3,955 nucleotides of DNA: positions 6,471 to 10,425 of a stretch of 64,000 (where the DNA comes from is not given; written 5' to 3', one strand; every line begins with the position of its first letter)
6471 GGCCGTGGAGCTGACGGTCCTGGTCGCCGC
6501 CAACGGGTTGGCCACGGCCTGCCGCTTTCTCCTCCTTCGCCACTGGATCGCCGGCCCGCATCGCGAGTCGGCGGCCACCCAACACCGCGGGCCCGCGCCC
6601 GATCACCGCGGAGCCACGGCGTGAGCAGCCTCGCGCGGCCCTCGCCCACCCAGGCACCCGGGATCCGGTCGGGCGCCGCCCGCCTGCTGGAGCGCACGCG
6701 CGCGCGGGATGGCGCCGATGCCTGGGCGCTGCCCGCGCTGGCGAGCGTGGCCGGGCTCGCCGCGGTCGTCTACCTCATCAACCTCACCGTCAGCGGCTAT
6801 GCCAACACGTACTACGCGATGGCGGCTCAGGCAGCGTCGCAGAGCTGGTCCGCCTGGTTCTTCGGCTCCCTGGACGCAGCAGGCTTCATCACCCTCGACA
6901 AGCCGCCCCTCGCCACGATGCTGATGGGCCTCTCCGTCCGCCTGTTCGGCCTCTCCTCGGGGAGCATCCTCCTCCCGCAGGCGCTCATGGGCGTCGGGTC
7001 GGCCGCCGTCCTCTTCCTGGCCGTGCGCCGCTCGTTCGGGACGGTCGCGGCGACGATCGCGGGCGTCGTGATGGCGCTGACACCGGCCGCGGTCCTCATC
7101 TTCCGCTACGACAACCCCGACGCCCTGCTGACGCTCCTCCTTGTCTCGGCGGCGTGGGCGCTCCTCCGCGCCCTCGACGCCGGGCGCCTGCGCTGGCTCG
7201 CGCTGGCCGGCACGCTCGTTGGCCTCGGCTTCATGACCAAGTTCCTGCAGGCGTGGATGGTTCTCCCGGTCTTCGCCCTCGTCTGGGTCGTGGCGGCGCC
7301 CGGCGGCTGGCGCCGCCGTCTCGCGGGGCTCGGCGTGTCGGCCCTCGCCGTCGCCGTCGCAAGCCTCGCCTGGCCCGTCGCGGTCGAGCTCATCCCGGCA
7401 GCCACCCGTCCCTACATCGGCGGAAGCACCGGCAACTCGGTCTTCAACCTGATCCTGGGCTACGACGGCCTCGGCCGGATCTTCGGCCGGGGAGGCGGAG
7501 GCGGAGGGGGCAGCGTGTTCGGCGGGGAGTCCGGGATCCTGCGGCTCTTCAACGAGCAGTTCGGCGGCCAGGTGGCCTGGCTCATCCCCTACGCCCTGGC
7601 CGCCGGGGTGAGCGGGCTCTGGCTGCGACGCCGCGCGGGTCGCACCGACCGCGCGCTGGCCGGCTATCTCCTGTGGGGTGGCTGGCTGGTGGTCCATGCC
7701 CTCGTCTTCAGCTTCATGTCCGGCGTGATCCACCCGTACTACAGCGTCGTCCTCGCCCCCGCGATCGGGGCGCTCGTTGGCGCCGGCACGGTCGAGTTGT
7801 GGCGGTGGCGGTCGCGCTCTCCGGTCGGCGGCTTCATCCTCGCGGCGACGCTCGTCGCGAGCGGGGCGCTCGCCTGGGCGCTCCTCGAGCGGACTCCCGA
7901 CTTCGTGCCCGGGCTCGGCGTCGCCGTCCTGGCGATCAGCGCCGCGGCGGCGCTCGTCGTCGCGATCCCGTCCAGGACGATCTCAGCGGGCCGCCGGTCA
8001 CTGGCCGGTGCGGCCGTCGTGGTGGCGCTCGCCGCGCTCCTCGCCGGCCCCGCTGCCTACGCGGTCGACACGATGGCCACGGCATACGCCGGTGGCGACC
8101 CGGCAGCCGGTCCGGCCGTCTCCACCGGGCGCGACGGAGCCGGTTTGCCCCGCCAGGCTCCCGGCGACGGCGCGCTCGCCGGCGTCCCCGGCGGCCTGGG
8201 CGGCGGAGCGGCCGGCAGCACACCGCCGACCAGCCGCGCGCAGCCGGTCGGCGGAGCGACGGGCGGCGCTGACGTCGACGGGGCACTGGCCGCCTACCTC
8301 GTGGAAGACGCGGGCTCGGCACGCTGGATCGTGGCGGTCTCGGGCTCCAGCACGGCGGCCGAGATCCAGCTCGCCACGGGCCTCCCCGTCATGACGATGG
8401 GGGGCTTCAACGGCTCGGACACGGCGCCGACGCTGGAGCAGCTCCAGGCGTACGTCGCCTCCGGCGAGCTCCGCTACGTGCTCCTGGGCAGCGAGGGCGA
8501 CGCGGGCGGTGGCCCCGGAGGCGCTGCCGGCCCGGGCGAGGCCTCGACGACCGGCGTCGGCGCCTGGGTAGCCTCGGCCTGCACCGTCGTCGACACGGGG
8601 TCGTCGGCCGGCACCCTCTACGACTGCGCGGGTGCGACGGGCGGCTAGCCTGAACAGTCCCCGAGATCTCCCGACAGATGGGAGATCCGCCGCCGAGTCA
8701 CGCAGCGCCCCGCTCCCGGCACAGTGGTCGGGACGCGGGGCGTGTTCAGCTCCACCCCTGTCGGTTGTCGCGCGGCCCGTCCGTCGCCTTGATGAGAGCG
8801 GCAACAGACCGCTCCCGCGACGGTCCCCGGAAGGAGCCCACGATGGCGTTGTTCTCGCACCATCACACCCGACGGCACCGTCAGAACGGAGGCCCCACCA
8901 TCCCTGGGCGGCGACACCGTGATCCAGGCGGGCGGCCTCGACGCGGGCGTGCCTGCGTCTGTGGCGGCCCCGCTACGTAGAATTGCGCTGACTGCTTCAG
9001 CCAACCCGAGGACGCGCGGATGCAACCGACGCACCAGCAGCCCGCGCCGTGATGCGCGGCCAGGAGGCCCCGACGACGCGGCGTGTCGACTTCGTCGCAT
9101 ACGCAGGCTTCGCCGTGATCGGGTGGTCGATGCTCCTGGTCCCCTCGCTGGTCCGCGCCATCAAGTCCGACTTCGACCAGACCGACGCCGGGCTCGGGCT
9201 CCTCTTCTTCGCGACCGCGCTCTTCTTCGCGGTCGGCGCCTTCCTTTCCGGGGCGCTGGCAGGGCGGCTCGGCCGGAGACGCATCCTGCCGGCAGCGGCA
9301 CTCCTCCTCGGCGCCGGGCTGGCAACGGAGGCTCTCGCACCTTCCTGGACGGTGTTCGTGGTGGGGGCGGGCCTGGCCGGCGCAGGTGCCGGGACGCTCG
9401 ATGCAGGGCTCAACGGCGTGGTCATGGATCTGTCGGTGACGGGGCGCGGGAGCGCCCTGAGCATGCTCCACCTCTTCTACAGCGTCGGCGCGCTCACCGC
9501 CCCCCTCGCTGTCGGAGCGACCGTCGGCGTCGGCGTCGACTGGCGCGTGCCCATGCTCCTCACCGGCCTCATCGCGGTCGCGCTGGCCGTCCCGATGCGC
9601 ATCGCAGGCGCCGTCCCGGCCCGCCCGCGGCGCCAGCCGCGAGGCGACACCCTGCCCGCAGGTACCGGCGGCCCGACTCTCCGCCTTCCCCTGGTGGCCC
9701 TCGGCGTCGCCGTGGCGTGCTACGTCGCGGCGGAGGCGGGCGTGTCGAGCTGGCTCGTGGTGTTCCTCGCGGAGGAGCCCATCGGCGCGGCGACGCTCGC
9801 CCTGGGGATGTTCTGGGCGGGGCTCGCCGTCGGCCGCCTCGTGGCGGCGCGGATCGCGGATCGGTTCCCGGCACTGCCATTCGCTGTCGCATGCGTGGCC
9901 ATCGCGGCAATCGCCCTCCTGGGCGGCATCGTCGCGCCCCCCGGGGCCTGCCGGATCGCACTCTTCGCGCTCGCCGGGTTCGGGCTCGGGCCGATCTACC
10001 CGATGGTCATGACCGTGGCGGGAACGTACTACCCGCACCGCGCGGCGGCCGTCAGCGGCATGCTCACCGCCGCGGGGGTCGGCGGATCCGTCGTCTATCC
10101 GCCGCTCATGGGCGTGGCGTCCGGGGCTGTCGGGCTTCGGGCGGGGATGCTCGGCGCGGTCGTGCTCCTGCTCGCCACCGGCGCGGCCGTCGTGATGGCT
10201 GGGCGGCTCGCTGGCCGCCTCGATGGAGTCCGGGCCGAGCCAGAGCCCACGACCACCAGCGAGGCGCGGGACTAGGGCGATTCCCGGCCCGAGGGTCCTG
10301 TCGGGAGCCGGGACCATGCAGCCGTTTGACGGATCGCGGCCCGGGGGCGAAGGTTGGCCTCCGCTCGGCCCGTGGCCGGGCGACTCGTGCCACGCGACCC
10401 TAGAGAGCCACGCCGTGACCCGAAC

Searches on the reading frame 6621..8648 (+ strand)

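Call 79: search_protein_families(library=pfam, proteins=[window:6621-8648:+], max_evalue=0.001)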
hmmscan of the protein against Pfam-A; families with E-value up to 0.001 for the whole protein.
window:6621-8648:+ (675 aa): 2 families
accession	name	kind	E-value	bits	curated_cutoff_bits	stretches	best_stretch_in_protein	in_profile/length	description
PF24878.1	YkcB_C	-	3.9e-28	97.6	27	1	556-629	1-74/85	Putative mannosyltransferase YkcB-like, C-terminal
PF13231.12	PMT_2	-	2.4e-27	96.5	26.1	1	93-251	1-160/160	Dolichyl-phosphate-mannose-protein mannosyltransferase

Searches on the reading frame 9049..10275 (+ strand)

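Call 79: search_protein_families(library=pfam, proteins=[window:9049-10275:+], max_evalue=0.001)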
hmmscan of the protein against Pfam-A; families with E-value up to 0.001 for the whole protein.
window:9049-10275:+ (408 aa): 1 family
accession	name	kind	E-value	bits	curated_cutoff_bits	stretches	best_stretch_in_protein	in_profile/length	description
PF07690.21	MFS_1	-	1.7e-31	109.9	33.4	2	21-298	7-290/347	Major Facilitator Superfamily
